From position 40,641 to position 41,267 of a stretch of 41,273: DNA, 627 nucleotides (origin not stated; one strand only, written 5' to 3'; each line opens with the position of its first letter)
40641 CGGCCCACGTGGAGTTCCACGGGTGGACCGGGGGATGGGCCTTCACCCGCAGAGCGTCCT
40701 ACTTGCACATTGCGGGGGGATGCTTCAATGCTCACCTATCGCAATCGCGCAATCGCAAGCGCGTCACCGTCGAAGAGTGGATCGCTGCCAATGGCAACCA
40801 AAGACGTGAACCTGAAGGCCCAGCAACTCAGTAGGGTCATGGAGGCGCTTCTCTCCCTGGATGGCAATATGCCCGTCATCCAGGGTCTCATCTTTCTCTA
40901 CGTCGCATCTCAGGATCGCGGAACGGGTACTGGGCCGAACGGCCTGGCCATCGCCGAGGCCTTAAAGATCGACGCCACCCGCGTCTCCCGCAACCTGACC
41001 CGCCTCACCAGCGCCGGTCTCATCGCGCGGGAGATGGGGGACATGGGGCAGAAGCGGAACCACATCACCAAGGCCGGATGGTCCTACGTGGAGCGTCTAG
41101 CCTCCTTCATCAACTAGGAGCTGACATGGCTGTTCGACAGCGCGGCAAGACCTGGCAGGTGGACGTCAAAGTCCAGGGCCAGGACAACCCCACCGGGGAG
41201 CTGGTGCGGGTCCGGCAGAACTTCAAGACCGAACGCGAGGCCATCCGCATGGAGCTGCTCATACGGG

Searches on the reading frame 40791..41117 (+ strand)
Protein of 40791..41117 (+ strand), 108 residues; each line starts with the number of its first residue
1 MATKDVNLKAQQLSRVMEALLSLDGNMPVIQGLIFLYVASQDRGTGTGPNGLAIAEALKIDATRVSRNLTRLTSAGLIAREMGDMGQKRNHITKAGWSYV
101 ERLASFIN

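Call 16: search_protein_families(library=pfam, max_evalue=0.01, proteins=[window:40791-41117:+])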
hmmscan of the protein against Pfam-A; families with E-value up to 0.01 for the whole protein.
window:40791-41117:+ (108 aa): 6 families
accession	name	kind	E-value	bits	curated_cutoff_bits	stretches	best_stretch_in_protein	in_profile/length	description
PF12802.13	MarR_2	-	4.4e-05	24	27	1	53-81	25-53/61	MarR family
PF13412.12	HTH_24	-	0.0024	17.8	21.9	1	53-78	22-47/48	Winged helix-turn-helix DNA-binding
PF01978.25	TrmB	-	0.0025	18.1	25.6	1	53-83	27-57/68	Sugar-specific transcriptional regulator TrmB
PF01047.28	MarR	-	0.0058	16.9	24.6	0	53-81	22-50/59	MarR family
PF13463.12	HTH_27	-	0.0062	17.2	22.2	0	54-91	24-61/68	Winged helix DNA-binding domain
PF12840.13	HTH_20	-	0.0067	16.8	27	0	53-80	23-50/51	Helix-turn-helix domain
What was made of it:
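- On MarR-family transcription factor (the candidate binder, 40791-41117): The window protein scores 24 bits on PF12802, below the cut-off of 27 (call 16).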

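Call 17: search_protein_families(library=phrogs, max_evalue=0.001, proteins=[window:40791-41117:+])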
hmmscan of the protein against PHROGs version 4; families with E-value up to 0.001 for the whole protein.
window:40791-41117:+ (108 aa): 2 families
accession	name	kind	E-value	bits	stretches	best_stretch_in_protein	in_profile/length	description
phrog_9665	-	transcription regulation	3.4e-08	34.5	1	8-74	11-72/118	transcriptional regulator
phrog_4278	-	unknown function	4.5e-05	24.2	1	34-106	36-110/127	-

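Call 50: find_homologous_proteins(query=window:40791-41117:+, max_evalue=0.00001)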
Query window:40791-41117:+ (108 aa): 1 proteins with E <= 0.00001 among 9 candidates.
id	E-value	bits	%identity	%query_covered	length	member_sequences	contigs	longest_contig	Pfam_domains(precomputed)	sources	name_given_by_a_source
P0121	6.2e-62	224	100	100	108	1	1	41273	-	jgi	-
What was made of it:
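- Tried and rejected: Word-based protein search with the wHTH protein: found only the query itself (call 50).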

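Call 52: search_solved_structures(query=window:40791-41117:+, max_evalue=10)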
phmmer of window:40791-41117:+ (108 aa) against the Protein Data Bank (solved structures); distinct sequences matched with E-value up to 10: 4.
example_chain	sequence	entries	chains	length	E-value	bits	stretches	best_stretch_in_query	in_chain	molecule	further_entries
3uj3_X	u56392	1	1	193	0.41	14.3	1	9-104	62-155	DNA-invertase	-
1lj9_A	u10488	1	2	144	0.49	14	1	52-88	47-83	transcriptional regulator SlyA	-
8rd8_E5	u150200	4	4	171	0.75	13.4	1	1-67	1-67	Small ribosomal subunit protein uS5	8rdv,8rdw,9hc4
6cmv_A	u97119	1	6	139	0.92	13.1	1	50-89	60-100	Transcriptional regulator Lrs14-like protein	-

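Call 55: search_protein_representatives(protein=window:40791-41117:+)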
Query: 108 residues. Proteins with E-value up to 0.001 (for the whole library): 14; up to 1e-10: 5; up to 1e-30: 1. The best 14 are listed.
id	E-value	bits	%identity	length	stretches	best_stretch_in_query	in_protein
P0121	2.0e-62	223.6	100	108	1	1-108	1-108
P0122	5.4e-19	84.4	50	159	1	6-107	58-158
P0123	4.5e-17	78.2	49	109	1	8-107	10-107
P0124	7.4e-12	61.5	46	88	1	18-106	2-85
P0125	7.0e-11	58.4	46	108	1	12-105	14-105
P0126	1.2e-10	57.7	41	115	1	7-107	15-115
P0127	2.5e-10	56.6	39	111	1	2-103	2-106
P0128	9.8e-10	54.7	49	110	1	10-103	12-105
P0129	1.4e-08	51.0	39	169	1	11-107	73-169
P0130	2.0e-08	50.6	41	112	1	8-107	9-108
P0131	1.3e-07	48.0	40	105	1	9-106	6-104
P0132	6.9e-07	45.6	38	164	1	13-107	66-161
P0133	7.1e-07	45.6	35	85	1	27-107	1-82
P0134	8.5e-06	42.1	36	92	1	17-107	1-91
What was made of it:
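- Tried and rejected: The exhaustive HMMER search found 14 representatives (call 55).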

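Call 60: search_solved_structures(query=A3, max_evalue=1)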
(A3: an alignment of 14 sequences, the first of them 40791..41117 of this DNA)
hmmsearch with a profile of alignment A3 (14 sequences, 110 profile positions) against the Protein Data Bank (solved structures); distinct sequences matched with E-value up to 1: 188 (the best 60 are shown).
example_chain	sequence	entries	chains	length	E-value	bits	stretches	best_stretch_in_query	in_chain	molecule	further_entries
2eth_A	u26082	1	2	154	2.2e-07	33.7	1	36-106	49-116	transcriptional regulator, putative, Mar family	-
2fbh_A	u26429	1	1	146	2.3e-07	33.7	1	22-107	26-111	transcriptional regulator PA3341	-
5fb2_A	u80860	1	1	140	3.7e-07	33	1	43-108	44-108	MarR family regulatory protein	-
3eco_A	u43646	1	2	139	3.9e-07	33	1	43-108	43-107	MepR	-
4l9j_A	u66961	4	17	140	3.9e-07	32.9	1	43-108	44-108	MepR | MarR family regulatory protein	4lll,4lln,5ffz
4ld5_A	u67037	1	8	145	4.3e-07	32.8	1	43-108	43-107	MepR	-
4l9t_A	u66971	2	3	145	4.6e-07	32.7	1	43-108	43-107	MepR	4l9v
5ffx_A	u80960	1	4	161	6.2e-07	32.3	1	45-108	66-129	MarR family regulatory protein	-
5f6f_A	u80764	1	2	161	6.3e-07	32.3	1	45-108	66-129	MarR family regulatory protein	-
4l9n_A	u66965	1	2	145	7e-07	32.1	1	43-107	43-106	MepR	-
4aih_A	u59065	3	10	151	7.3e-07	32.1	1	50-109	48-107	TRANSCRIPTIONAL REGULATOR SLYA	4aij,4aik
3q5f_A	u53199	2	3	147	1.4e-06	31.1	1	49-109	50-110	Transcriptional regulator slyA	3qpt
5yhz_A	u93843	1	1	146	1.5e-06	31.1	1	26-97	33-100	Zinc transport transcriptional regulator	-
1lj9_A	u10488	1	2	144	1.7e-06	30.9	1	48-100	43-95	transcriptional regulator SlyA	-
3deu_A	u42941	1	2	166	1.8e-06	30.8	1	50-109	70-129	Transcriptional regulator slyA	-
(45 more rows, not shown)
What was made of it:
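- On MarR-family transcription factor (the candidate binder, 40791-41117): The family profile hits MarR structures at E = 2e-7 (call 60).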

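Call 61: search_protein_families(library=pfam, alignment_id=A3, max_evalue=0.01)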
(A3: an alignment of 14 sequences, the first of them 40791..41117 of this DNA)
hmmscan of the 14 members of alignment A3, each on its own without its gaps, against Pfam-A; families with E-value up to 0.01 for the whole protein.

A. member 1, window:40791-41117:+ (108 aa): 6 families
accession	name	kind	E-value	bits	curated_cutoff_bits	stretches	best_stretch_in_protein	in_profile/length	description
PF12802.13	MarR_2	-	4.4e-05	24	27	1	53-81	25-53/61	MarR family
PF13412.12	HTH_24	-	0.0024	17.8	21.9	1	53-78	22-47/48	Winged helix-turn-helix DNA-binding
PF01978.25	TrmB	-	0.0025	18.1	25.6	1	53-83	27-57/68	Sugar-specific transcriptional regulator TrmB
PF01047.28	MarR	-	0.0058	16.9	24.6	0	53-81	22-50/59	MarR family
PF13463.12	HTH_27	-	0.0062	17.2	22.2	0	54-91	24-61/68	Winged helix DNA-binding domain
PF12840.13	HTH_20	-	0.0067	16.8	27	0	53-80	23-50/51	Helix-turn-helix domain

B. families by the number of members that match (of 14 scanned): 23 families
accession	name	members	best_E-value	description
PF12802.13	MarR_2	14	4e-13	MarR family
PF01047.28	MarR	14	2.1e-06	MarR family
PF12840.13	HTH_20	11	6.5e-08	Helix-turn-helix domain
PF13463.12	HTH_27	9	3.4e-07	Winged helix DNA-binding domain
PF13412.12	HTH_24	9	1.3e-06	Winged helix-turn-helix DNA-binding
PF01978.25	TrmB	9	0.00025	Sugar-specific transcriptional regulator TrmB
PF25212.1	HVO_A0114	8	0.00049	HVO_A0114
PF09339.16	HTH_IclR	7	1.5e-08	IclR helix-turn-helix domain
PF01022.26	HTH_5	6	3.8e-07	Bacterial regulatory protein, arsR family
PF13545.12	HTH_Crp_2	6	2.4e-05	Crp-like helix-turn-helix domain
PF13730.12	HTH_36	5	8.7e-06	Helix-turn-helix domain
PF24034.1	DUF7343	3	0.00011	Domain of unknown function (DUF7343)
PF13601.12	HTH_34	3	0.0012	Winged helix DNA-binding domain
PF02082.26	Rrf2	2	0.00051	Iron-dependent Transcriptional regulator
PF25213.1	HVO_A0261_N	2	0.00055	HVO_A0261 N-terminal domain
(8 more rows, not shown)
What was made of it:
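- On MarR-family transcription factor (the candidate binder, 40791-41117): All 14 family representatives hit PF12802, with a best E-value of 4e-13 (call 61).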

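Call 63: find_encoding_contigs(protein=P0131, flank=10000, max_places=1)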
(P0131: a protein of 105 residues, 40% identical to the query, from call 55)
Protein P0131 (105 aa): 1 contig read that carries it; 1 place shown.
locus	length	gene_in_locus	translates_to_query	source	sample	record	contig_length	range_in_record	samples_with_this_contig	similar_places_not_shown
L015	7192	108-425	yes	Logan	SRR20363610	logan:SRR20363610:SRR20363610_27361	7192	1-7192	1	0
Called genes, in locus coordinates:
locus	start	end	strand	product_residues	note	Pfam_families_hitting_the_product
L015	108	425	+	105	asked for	PF12802:MarR_2, PF01047:MarR (weak)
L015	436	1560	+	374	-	PF00589:Phage_integrase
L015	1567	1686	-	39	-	-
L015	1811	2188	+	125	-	-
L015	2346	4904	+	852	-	PF14700:RPOL_N, PF00940:RNA_pol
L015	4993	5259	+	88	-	-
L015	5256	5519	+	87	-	-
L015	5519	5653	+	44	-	-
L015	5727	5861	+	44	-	-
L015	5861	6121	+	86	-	-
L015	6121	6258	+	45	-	-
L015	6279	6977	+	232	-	PF21265:SBB_T7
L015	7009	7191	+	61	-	?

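Call 65: find_encoding_contigs(protein=P0127, flank=10000, max_places=1)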
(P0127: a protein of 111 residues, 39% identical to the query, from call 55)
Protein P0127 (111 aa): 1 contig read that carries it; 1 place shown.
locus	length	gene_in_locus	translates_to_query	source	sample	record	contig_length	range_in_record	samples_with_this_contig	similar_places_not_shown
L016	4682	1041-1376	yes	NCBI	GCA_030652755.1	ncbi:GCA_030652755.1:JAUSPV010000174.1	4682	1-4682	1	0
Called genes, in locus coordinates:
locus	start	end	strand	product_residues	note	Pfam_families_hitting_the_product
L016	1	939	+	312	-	PF01425:Amidase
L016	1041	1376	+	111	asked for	PF12802:MarR_2 (weak)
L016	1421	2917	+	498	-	PF02934:GatB_N, PF02637:GatB_Yqey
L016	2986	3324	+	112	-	PF00050:Kazal_1, PF07648:Kazal_2 (weak)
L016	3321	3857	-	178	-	PF13302:Acetyltransf_3, PF13420:Acetyltransf_4 (weak), PF00583:Acetyltransf_1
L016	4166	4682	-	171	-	PF00120:Gln-synt_C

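Call 66: find_encoding_contigs(protein=P0126, flank=10000, max_places=1)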
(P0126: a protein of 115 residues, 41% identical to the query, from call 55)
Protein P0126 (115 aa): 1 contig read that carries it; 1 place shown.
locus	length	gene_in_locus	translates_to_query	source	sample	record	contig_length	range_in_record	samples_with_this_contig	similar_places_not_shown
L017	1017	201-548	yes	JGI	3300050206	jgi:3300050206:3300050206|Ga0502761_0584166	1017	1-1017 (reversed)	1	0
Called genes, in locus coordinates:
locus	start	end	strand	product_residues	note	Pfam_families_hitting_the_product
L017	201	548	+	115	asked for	PF12802:MarR_2, PF12840:HTH_20 (weak)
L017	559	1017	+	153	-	?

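Call 67: find_encoding_contigs(protein=P0123, flank=10000, max_places=1)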
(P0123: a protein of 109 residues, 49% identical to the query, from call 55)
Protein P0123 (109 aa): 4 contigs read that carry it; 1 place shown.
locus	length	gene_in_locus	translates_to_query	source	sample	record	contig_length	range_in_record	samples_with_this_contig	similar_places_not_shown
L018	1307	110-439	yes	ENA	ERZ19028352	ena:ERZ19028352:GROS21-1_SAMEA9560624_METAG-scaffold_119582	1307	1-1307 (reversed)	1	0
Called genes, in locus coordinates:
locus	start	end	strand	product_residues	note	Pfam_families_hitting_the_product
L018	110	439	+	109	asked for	PF12802:MarR_2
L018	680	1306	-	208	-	?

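Call 69: predict_structure(alignment_id=A3)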
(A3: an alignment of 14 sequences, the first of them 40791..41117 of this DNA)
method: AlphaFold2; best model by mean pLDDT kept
length: 108 residues; sequences in the alignment: 14
mean_pLDDT: 86.6   pTM: 0.74
mean pLDDT of the five models: 86.6, 86.0, 86.1, 83.4, 82.6
residues with pLDDT >= 90: 59; 70-90: 39; 50-70: 10; < 50: 0
segments of 3 or more residues with pLDDT < 50: none
pLDDT, mean of each block of 10 residues (from residue 1): 72 81 72 93 83 95 95 95 88 94 85
secondary structure, 60 per line:
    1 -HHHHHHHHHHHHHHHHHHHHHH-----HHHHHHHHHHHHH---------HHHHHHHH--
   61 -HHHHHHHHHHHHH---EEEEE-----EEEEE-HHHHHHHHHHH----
elements in order: H2-23 H29-41 H51-58 H62-74 E78-82 E88-92 H94-104
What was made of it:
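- On MarR-family transcription factor (the candidate binder, 40791-41117): The AlphaFold model has pLDDT 86.6, with H2-23, H29-41, H51-58, H62-74, a beta hairpin at 78-92 and H94-104 (call 69). The protein is 108 aa and the model ends after the helix that follows the wing (call 69).
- It is also about 35 residues shorter than typical MarR proteins and lacks the last dimerisation helix (call 69). The MarR-like protein is atypically short (call 69).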

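Call 75: fold_search(model_id=the predicted structure, library=pdb)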
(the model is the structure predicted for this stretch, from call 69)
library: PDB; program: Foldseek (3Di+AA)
matches with E <= 10: 1881; with E <= 0.001: 60
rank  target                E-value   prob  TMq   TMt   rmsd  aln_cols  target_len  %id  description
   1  2nyx_B                4.3e-05  1.00  0.69  0.53   4.4       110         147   19  Crystal structure of RV1404 from Mycobacterium tuberculosis (released 2006-12-05)
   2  4l9t_A                7.2e-05  1.00  0.75  0.60   2.7       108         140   23  Crystal structure of MepR F27L mutant from multidrug resistant S. aureus clinical isolate (released 2013-09-11)
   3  3eco_A                9.3e-05  1.00  0.65  0.53   3.1        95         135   27  Crystal structure of MepR, a transcription regulator of the Staphylococcus aureus multidrug efflux pump MepA (released 2009-02-10)
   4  5fb2_A                9.9e-05  1.00  0.75  0.60   2.7       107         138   24  S. aureus MepR F27L Mutant bound to oligodeoxyribonucleotide (released 2016-12-14)
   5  4lln_D                1.1e-04  1.00  0.65  0.52   5.0       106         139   23  Crystal structure of S. aureus MepR-DNA complex (released 2014-05-14)
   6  4l9t_B                1.7e-04  1.00  0.76  0.62   2.7       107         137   22  Crystal structure of MepR F27L mutant from multidrug resistant S. aureus clinical isolate (released 2013-09-11)
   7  3vod_B                1.7e-04  1.00  0.69  0.56   4.7       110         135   16  Crystal Structure of mutant MarR C80S from E.coli (released 2013-03-06)
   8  6pcp_C                1.7e-04  1.00  0.62  0.49   5.4       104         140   18  Mechanism for regulation of DNA binding of Bordetella bronchiseptica BpsR by 6-hydroxynicotinic acid (released 2019-11-06)
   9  1s3j_B                1.7e-04  1.00  0.60  0.48   5.3       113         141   21  X-ray crystal structure of YusO protein from Bacillus subtilis (released 2004-04-13)
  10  4lll_M                1.8e-04  1.00  0.66  0.58   3.9       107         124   21  Crystal structure of S. aureus MepR-DNA complex (released 2014-05-14)
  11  2nyx_A                1.8e-04  1.00  0.70  0.54   3.4       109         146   16  Crystal structure of RV1404 from Mycobacterium tuberculosis (released 2006-12-05)
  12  6j05_A                1.9e-04  1.00  0.57  0.60   4.9        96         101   23  Structures of two ArsR As(III)-responsive repressors: implications for the mechanism of derepression (released 2019-07-03)
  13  5hli_A                2.0e-04  1.00  0.66  0.50   5.3       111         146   18  Structure of Disulfide formed AbfR (released 2017-01-25)
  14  5ffx_A                2.1e-04  1.00  0.67  0.54   3.3       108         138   20  S. aureus MepR G34K Mutant (released 2016-12-21)
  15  4l9v                  2.1e-04  1.00  0.69  0.55   3.5       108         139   22  Crystal structure of Se-Met derivative MepR F27L mutant from multidrug resistant S. aureus clinical isolate (released 2013-09-11)
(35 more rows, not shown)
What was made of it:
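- On MarR-family transcription factor (the candidate binder, 40791-41117): The top 11 and 48 of the top 50 Foldseek PDB hits are MarR family, at TM 0.56-0.76; ranks 12 and 47 are ArsR chains (call 75). Target chains are 135-147 aa (call 75).
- Protein: the AlphaFold model (pLDDT 86.6) is a winged helix whose top structural matches are all MarR family, at TM 0.65-0.76 (calls 69, 75).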

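Call 81: find_related_loci(query=A4, collection=genome_contigs, flank=10000)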
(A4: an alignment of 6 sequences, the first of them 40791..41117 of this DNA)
Query A4 (108 aa) in genome_contigs; peptide patterns used: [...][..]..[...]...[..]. (x = any residue, [..] = any of these).
14 stretches matched a pattern; 1 encode a relative of the query (tblastn E <= 1e-3); 1 distinct loci.
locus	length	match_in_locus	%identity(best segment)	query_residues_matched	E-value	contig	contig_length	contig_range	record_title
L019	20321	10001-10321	61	1-107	8e-40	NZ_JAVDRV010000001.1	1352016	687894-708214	Caulobacter segnis strain CC215 Ga0451248_01, whole genome shotgun sequence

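Call 94: search_dna_similar(query=window:40791-41117:+, collection=phages, mode=protein, max_evalue=0.01, max_rows=20)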
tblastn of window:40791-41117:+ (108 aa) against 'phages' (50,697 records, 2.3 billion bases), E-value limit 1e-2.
No match.
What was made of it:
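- On MarR-like/integrase lysogeny module of temperate T7-like phages (Pasto/LUZ100 type): There is no tblastn hit in GenBank phages (call 94), so the relationship is distant.
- Closest known: MarR-like regulator/integrase lysogeny module of temperate T7-like phages. Different: The protein is not detectable by tblastn in any of 50,697 GenBank phage records (call 94).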
